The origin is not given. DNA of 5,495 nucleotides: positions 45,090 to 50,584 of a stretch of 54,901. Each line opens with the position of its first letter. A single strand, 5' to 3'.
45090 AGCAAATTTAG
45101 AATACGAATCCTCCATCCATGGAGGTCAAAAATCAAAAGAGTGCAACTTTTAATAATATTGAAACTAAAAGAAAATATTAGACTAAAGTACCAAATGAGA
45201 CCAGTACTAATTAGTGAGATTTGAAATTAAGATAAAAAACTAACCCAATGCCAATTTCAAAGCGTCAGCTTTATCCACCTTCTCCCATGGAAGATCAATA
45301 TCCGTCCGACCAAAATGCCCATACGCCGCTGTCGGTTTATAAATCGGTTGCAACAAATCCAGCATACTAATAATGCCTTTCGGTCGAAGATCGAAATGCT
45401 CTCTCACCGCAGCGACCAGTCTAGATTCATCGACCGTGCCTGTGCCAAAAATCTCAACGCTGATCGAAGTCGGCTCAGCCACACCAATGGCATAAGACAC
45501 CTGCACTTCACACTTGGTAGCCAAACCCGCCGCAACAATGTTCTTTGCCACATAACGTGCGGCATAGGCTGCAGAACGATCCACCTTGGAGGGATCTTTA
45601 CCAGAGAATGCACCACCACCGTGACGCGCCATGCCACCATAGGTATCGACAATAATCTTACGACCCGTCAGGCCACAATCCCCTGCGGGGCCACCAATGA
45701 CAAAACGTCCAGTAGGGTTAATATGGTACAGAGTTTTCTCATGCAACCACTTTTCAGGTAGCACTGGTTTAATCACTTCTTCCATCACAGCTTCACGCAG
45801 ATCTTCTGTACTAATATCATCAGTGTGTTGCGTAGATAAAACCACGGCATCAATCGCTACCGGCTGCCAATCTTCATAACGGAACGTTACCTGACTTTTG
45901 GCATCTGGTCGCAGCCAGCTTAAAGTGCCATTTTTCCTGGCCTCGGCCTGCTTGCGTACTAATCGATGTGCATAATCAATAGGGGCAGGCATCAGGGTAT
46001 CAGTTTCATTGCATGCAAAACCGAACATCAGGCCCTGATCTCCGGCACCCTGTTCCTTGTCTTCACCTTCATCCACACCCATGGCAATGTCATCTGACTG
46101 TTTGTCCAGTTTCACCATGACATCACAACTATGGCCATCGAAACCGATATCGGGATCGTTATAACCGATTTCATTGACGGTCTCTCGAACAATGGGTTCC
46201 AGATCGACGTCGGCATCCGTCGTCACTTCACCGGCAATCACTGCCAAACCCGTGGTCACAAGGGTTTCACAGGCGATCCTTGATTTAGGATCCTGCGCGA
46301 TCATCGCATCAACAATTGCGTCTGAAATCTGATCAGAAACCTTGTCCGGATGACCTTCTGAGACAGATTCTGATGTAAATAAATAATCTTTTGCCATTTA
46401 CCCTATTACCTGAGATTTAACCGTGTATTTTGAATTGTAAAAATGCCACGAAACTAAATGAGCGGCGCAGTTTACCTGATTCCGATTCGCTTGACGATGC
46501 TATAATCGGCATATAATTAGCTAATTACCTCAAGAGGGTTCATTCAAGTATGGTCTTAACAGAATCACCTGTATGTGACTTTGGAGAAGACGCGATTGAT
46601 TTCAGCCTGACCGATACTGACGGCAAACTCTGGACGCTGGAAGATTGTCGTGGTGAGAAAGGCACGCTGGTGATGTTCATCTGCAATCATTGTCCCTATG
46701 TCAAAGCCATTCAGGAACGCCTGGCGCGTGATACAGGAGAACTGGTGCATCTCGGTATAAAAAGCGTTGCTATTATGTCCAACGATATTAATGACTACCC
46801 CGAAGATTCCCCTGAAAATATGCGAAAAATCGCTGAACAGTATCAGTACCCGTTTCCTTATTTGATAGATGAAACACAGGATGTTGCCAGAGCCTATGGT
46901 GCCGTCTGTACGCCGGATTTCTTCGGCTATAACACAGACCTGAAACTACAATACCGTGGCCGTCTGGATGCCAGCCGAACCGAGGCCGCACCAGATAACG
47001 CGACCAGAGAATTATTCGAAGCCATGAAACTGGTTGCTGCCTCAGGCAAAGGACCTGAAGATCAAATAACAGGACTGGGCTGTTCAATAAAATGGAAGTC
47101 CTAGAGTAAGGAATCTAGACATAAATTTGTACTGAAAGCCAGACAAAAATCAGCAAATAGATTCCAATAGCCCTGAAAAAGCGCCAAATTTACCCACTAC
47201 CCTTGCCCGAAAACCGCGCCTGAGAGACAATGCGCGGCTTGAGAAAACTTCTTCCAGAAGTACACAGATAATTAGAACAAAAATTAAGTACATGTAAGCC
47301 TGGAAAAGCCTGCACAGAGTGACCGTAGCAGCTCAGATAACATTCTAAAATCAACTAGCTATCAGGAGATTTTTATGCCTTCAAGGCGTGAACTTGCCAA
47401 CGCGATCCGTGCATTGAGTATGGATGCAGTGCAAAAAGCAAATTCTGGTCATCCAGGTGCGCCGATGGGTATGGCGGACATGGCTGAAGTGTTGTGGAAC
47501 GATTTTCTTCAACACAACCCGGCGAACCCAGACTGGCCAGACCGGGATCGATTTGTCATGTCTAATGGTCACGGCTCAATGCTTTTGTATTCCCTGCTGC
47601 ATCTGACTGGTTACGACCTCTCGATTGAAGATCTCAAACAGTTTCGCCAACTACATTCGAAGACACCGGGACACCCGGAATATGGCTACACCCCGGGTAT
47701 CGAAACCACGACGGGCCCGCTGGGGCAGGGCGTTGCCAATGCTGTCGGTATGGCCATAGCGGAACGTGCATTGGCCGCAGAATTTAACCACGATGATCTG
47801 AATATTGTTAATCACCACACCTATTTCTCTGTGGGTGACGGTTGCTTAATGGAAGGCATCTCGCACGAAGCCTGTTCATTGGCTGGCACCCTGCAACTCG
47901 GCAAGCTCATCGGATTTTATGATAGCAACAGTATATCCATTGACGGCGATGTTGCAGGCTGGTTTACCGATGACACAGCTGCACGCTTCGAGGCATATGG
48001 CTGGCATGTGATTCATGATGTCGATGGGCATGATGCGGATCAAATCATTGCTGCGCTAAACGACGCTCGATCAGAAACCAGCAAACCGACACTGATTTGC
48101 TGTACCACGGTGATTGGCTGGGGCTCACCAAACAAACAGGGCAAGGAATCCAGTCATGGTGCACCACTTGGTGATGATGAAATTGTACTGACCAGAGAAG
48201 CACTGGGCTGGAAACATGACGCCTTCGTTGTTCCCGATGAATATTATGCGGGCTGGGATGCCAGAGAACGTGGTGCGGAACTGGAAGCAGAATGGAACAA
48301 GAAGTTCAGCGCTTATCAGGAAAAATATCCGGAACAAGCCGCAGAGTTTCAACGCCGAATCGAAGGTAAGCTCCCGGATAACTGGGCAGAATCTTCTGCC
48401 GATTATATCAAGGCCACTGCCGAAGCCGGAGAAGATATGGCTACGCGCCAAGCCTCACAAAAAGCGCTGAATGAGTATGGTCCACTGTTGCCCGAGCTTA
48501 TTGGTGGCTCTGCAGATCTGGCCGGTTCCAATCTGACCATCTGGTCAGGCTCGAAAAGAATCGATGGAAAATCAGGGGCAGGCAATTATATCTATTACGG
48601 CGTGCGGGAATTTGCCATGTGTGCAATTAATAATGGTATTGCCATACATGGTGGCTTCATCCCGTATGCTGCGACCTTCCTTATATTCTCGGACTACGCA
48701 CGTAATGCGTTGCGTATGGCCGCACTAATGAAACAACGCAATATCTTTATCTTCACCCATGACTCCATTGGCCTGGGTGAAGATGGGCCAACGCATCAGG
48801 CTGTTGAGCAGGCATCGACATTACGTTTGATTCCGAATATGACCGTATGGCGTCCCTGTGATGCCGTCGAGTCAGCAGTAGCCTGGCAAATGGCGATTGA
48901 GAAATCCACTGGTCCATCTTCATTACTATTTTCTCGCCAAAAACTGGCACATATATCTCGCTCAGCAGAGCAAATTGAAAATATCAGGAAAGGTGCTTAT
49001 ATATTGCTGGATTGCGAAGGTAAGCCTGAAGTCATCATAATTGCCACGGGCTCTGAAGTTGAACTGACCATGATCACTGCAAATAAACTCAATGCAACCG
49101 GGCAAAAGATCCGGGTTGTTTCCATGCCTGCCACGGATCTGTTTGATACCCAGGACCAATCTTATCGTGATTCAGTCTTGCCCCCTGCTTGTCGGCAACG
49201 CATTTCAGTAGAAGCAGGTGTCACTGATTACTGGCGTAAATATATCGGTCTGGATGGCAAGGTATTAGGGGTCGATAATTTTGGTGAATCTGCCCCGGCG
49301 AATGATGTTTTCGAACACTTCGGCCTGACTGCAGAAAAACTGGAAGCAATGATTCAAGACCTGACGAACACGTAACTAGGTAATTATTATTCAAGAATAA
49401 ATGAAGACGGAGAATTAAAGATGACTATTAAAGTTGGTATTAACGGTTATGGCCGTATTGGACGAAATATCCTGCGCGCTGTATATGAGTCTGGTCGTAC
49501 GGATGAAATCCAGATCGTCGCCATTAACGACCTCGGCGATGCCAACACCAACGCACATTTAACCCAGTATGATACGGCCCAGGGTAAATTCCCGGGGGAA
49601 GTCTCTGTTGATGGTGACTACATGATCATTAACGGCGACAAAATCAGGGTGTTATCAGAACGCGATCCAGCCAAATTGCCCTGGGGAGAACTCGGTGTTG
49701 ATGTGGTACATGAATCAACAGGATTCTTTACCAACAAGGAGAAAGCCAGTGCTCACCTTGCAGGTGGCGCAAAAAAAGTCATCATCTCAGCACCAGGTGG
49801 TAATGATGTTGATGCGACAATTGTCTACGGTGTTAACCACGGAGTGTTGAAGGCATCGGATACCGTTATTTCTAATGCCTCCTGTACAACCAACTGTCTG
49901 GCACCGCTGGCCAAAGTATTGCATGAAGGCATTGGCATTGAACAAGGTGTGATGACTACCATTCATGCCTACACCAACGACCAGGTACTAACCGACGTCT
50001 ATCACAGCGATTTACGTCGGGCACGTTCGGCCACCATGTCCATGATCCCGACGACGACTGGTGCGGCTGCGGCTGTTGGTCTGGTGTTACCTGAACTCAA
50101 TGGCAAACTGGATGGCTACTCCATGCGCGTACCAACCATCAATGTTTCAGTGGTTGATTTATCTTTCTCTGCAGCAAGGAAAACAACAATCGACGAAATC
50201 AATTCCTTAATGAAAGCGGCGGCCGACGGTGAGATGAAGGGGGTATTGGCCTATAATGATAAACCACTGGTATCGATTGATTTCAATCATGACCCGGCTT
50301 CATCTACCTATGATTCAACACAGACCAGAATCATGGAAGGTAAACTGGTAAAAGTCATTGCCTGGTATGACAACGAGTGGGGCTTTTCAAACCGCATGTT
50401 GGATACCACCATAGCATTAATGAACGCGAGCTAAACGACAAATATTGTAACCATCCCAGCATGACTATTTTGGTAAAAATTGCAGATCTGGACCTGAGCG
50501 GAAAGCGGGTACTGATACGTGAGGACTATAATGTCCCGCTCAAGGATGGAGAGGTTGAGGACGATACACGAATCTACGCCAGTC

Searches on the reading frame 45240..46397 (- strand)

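Call 23: search_protein_families(library=pfam, proteins=[window:45240-46397:-], max_evalue=0.0001)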
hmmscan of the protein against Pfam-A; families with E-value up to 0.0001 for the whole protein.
window:45240-46397:- (385 aa): 3 families
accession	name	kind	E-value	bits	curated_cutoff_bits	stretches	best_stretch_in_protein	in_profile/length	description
PF02773.21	S-AdoMet_synt_C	-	1.3e-69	232.9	25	1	234-373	1-138/138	S-adenosylmethionine synthetase, C-terminal domain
PF02772.21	S-AdoMet_synt_M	-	5.8e-50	168.9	29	1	115-232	1-120/120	S-adenosylmethionine synthetase, central domain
PF00438.25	S-AdoMet_synt_N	-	5.4e-43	146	33.1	1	5-101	2-98/99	S-adenosylmethionine synthetase, N-terminal domain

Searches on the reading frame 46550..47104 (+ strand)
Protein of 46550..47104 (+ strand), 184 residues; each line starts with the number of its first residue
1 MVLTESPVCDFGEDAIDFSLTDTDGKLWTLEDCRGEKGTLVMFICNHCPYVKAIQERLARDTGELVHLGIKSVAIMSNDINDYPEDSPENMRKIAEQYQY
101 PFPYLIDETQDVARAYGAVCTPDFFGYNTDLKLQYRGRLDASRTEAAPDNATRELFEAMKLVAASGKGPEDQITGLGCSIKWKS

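Call 23: search_protein_families(library=pfam, proteins=[window:46550-47104:+], max_evalue=0.0001)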
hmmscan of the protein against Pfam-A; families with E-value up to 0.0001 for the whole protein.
window:46550-47104:+ (184 aa): 3 families
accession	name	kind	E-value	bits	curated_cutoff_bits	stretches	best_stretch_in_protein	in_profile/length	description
PF00578.27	AhpC-TSA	-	5.3e-20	72.1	26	1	12-134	2-122/124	AhpC/TSA family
PF08534.16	Redoxin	-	9.7e-13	48.6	26.6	1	13-144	4-139/148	Redoxin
PF13098.12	Thioredoxin_2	-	1.2e-05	26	27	1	36-145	5-101/104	Thioredoxin-like domain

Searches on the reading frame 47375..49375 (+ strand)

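Call 23: search_protein_families(library=pfam, proteins=[window:47375-49375:+], max_evalue=0.0001)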
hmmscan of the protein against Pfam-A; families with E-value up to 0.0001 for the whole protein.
window:47375-49375:+ (666 aa): 5 families
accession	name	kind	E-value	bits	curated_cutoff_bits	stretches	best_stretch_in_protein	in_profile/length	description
PF00456.26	Transketolase_N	-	3.8e-165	549.2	22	1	4-334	2-334/334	Transketolase, thiamine diphosphate binding domain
PF02779.29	Transket_pyr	-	6.3e-55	185.9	27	1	354-524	2-172/174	Transketolase, pyrimidine binding domain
PF22613.1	Transketolase_C_1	-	2.4e-40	137.7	27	1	540-652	1-113/113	Transketolase-like TK C-terminal domain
PF02780.25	Transketolase_C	-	1.6e-15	57.5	25.9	1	544-655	4-123/124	Transketolase, C-terminal domain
PF13292.11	DXP_synthase_N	-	1.4e-06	28.2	21.2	0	5-194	19-180/274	1-deoxy-D-xylulose-5-phosphate synthase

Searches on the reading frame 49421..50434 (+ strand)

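Call 23: search_protein_families(library=pfam, proteins=[window:49421-50434:+], max_evalue=0.0001)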
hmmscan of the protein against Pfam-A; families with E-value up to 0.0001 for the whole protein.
window:49421-50434:+ (337 aa): 2 families
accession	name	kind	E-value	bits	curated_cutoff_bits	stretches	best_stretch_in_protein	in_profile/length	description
PF02800.25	Gp_dh_C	-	2.8e-65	219.1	24.4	1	160-316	1-158/158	Glyceraldehyde 3-phosphate dehydrogenase, C-terminal domain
PF00044.30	Gp_dh_N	-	2.6e-38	130.8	31.7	1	3-106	1-101/101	Glyceraldehyde 3-phosphate dehydrogenase, NAD binding domain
